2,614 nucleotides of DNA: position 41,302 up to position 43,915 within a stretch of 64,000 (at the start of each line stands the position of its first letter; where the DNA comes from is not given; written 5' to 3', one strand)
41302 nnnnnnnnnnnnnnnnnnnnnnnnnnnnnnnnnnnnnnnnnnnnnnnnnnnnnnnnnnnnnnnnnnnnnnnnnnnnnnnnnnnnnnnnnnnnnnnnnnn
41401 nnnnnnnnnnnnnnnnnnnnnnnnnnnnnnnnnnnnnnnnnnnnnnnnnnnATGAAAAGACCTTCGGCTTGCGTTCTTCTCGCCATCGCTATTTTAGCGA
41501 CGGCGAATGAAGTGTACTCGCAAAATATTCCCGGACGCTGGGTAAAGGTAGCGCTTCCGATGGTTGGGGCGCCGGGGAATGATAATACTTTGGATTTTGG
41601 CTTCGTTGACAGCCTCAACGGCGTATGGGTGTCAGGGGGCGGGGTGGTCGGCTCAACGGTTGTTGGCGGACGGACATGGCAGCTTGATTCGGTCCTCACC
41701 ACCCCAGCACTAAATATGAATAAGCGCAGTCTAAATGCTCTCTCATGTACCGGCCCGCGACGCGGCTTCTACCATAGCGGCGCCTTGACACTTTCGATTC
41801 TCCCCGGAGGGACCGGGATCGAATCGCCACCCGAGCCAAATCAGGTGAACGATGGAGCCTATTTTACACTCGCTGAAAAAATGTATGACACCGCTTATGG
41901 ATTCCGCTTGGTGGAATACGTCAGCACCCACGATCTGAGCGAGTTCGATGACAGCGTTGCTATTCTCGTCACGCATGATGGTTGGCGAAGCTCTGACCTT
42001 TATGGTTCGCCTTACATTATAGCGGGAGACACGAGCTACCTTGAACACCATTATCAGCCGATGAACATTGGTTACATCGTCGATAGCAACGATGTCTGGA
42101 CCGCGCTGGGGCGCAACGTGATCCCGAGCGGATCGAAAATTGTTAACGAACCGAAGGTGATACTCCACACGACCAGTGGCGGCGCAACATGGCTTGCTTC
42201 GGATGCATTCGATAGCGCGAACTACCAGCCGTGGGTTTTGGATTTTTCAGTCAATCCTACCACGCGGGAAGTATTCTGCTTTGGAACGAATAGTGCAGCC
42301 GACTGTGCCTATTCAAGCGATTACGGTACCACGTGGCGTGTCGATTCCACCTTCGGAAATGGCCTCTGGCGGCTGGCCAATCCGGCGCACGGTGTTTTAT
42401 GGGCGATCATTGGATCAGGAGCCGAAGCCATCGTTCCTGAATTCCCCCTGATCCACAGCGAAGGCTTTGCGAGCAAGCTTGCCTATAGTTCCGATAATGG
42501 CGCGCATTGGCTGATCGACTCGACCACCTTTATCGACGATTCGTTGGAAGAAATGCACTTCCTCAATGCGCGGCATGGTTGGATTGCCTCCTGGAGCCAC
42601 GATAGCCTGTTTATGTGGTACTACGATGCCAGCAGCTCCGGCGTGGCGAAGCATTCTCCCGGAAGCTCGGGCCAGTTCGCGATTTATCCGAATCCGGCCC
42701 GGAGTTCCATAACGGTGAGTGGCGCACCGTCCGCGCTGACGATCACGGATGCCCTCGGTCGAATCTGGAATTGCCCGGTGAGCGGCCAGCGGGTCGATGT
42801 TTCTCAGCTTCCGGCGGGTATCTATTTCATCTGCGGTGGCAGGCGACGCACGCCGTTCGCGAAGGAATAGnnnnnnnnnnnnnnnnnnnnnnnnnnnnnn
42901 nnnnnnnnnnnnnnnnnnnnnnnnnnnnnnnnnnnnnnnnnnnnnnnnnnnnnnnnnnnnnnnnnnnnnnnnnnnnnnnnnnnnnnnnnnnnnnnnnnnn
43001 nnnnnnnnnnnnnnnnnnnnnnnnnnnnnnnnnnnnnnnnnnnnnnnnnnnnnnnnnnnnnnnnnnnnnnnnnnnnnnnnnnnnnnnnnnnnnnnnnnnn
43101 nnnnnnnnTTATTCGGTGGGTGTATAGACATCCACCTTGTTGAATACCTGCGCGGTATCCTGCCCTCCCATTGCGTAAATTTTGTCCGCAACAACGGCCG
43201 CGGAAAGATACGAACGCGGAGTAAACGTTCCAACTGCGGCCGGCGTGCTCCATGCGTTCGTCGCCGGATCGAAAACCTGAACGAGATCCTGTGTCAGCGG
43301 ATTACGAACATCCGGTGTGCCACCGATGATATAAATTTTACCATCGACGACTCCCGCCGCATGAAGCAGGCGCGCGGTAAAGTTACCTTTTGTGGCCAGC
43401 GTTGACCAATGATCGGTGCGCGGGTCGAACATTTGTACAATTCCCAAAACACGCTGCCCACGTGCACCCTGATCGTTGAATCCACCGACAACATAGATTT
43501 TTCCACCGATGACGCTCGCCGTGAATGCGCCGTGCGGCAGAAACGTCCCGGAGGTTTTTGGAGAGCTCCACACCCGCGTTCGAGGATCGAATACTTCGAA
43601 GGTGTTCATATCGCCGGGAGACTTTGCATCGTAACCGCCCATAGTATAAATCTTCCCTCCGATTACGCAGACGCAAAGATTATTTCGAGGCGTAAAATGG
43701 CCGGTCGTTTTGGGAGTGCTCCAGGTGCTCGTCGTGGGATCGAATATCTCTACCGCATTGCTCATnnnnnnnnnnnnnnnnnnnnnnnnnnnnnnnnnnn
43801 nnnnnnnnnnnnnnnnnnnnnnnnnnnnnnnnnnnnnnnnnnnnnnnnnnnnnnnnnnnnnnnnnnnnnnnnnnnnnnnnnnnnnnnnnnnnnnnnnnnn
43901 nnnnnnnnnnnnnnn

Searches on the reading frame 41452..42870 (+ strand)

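Call 87: search_protein_families(library=pfam, proteins=[window:41452-42870:+], max_evalue=0.001)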
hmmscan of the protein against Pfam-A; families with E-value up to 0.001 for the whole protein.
window:41452-42870:+ (472 aa): 2 families
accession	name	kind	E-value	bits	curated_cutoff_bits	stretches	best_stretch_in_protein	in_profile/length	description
PF18962.6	Por_Secre_tail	-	1.1e-06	29.3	27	1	411-460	1-60/75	Secretion system C-terminal sorting domain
PF14870.12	PSII_BNR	-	2.6e-05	24.1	27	0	230-247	77-94/303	Photosynthesis system II assembly factor YCF48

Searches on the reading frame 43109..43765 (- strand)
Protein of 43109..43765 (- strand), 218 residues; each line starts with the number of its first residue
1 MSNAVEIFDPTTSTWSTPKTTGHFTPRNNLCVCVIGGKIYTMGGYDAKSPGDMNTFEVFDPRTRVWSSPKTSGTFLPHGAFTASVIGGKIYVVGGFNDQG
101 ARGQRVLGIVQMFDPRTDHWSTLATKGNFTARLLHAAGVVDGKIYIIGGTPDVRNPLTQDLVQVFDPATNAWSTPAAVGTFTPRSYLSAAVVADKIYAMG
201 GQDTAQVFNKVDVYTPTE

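Call 87: search_protein_families(library=pfam, proteins=[window:43109-43765:-], max_evalue=0.001)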
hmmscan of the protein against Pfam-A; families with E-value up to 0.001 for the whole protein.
window:43109-43765:- (218 aa): 10 families
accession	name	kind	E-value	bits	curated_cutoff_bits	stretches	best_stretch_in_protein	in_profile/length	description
PF01344.31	Kelch_1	-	2e-47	158.7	20.1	4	26-68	1-41/46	Kelch motif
PF24681.1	Kelch_KLHDC2_KLHL20_DRC7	-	4.1e-46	157.5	50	2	3-149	79-221/221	KLHDC2/KLHL20/DRC7 Kelch-repeats domain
PF25210.1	Kelch_FKB95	-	2.7e-34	119.5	70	3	131-204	79-152/268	FKB95, Kelch-repeats domain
PF07646.21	Kelch_2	-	5.5e-28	95.9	21.3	3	30-69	5-44/48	Kelch motif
PF13964.12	Kelch_6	-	3.6e-26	90.7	25.3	2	31-67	6-41/50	Kelch motif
PF24996.1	NANM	-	5.7e-19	68.6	45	3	82-149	58-124/350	N-acetylneuraminate epimerase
PF24981.1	Beta-prop_ATRN-LZTR1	-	7.8e-19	68.4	50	1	2-203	66-281/289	Attractin/LZTR1 beta-propeller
PF13418.12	Kelch_4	-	9.7e-19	67.5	21.6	1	81-125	5-46/49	Galactose oxidase, central domain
PF13854.13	Kelch_HCF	-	1.9e-13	50.9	113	0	100-150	208-258/345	Host cell factor, Kelch-repeats domain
PF13415.12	Kelch_3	-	1.1e-11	45.1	22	0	87-137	1-45/48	Galactose oxidase, central domain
